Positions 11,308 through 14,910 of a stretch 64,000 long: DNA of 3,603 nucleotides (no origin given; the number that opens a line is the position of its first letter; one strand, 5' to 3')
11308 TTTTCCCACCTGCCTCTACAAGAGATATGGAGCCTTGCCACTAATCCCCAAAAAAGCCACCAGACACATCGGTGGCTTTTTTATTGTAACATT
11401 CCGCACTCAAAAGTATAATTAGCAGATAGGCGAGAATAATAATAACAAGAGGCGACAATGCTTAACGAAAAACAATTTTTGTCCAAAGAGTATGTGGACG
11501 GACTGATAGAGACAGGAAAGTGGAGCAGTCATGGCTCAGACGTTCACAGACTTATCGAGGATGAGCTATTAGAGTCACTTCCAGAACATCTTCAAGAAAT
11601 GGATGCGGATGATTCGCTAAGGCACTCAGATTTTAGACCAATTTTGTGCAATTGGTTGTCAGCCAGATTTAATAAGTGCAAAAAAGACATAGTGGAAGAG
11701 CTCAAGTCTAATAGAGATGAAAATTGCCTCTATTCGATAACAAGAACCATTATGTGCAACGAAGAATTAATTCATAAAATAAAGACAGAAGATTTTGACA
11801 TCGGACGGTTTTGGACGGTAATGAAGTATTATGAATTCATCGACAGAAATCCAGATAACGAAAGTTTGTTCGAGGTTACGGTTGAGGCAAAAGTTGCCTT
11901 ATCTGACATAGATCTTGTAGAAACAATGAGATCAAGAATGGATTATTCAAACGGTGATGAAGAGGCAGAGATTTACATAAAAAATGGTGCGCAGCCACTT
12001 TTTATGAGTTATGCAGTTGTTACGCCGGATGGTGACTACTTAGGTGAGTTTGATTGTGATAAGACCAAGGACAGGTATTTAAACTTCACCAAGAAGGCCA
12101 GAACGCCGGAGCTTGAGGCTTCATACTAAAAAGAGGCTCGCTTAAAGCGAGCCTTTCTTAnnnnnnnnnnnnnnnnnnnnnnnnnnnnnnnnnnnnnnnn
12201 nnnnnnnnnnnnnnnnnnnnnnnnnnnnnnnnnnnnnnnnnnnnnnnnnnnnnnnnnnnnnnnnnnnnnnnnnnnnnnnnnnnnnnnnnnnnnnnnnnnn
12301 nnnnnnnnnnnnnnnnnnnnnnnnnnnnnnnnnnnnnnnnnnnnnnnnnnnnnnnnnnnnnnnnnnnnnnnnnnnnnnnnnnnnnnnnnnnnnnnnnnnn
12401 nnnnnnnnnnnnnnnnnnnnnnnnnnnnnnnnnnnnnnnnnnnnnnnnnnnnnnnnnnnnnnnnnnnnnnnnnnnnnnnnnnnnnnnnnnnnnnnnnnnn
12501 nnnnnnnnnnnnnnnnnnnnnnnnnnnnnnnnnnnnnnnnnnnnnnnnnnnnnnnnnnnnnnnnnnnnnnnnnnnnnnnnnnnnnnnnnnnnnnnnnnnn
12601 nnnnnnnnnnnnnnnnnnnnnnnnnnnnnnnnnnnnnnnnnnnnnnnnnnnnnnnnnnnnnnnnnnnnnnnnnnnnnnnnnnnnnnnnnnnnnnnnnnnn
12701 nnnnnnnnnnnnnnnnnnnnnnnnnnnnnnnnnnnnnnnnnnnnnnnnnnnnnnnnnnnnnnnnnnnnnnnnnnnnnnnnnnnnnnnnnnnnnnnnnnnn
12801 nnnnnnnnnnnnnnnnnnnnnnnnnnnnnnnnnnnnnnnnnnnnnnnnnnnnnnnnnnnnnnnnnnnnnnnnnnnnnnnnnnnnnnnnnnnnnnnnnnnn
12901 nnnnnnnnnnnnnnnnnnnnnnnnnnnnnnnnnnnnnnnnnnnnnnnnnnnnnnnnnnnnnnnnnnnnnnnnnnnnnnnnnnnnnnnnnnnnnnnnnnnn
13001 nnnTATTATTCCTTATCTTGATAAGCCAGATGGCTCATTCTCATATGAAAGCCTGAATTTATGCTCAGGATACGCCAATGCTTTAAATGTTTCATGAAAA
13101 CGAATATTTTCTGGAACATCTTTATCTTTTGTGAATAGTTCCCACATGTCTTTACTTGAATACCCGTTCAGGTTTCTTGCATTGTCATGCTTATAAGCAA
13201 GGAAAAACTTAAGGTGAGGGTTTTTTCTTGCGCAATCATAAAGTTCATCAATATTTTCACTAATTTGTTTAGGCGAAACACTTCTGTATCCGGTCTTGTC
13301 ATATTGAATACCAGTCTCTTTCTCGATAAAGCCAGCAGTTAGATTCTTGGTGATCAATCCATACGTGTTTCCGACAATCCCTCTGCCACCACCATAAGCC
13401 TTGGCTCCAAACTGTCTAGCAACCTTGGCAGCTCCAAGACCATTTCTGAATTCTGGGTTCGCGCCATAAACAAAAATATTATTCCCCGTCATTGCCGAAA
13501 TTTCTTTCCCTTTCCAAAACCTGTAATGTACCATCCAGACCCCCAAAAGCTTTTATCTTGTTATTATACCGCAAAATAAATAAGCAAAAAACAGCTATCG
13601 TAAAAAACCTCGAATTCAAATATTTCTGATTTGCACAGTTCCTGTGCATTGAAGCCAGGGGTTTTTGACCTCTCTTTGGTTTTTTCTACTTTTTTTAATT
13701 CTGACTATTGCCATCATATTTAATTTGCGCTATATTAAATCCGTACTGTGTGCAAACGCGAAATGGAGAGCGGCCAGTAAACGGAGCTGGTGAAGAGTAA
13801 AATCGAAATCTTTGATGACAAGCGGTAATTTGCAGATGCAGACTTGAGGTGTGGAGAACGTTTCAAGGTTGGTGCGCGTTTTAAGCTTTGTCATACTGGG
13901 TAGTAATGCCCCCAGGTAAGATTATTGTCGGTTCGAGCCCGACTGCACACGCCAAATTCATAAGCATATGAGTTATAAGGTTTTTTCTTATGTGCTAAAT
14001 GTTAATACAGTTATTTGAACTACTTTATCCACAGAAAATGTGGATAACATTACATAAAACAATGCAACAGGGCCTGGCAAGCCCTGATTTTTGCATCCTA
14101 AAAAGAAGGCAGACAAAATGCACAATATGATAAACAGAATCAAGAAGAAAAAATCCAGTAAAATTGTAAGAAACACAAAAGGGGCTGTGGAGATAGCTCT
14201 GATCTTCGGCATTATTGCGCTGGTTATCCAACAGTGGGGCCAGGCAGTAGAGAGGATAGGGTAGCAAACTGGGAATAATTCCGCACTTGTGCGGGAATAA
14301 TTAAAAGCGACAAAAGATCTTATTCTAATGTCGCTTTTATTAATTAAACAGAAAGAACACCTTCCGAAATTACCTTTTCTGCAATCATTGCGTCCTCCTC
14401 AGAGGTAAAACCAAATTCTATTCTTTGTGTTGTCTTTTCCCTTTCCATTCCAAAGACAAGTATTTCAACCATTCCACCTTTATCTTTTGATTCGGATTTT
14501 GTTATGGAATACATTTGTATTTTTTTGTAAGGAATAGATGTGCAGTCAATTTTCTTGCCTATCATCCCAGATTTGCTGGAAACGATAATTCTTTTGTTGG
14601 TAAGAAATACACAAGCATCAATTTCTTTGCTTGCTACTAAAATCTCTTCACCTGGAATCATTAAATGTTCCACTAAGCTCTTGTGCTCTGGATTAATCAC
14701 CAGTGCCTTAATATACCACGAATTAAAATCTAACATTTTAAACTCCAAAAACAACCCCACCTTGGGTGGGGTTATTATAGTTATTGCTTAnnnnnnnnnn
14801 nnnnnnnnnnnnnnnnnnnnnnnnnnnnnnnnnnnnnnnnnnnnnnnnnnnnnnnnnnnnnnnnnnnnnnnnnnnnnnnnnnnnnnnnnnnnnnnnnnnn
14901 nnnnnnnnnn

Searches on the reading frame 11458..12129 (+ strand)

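Call 17: search_protein_families(library=phrogs, proteins=[window:11458-12129:+], max_evalue=0.001)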
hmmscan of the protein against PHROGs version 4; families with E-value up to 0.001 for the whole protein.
window:11458-12129:+ (223 aa): 1 family
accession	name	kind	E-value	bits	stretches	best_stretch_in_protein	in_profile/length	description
phrog_35613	-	unknown function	6.3e-22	79.6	1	2-176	5-171/181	-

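Call 44: search_protein_families(library=pfam, proteins=[window:11458-12129:+], max_evalue=0.001)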
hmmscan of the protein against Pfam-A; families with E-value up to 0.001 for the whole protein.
window:11458-12129:+ (223 aa): 0 families

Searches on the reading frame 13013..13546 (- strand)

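Call 9: search_protein_families(library=pfam, proteins=[window:13013-13546:-], max_evalue=0.001)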
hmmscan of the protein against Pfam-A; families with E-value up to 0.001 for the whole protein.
window:13013-13546:- (177 aa): 0 families

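Call 17: search_protein_families(library=phrogs, proteins=[window:13013-13546:-], max_evalue=0.001)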
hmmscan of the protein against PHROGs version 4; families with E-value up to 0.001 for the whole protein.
window:13013-13546:- (177 aa): 1 family
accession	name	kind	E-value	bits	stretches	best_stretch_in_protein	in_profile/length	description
phrog_2072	-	unknown function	6.5e-21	75.7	1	6-162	3-137/143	-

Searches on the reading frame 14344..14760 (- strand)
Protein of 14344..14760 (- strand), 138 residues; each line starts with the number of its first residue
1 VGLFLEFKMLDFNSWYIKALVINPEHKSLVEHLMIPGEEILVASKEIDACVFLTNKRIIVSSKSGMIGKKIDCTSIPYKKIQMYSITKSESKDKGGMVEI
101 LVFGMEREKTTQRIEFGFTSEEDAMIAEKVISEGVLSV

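Call 4: search_protein_families(library=pfam, proteins=[window:14344-14760:-], max_evalue=0.01)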
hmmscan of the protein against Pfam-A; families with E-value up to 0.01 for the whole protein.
window:14344-14760:- (138 aa): 2 families
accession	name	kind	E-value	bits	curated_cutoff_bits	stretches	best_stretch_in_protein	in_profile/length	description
PF08000.17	bPH_1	-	7.2e-15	55.5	27.7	1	27-131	19-118/122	Bacterial PH domain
PF14470.12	bPH_3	-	3.4e-06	27.9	23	1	39-99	6-63/95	Bacterial PH domain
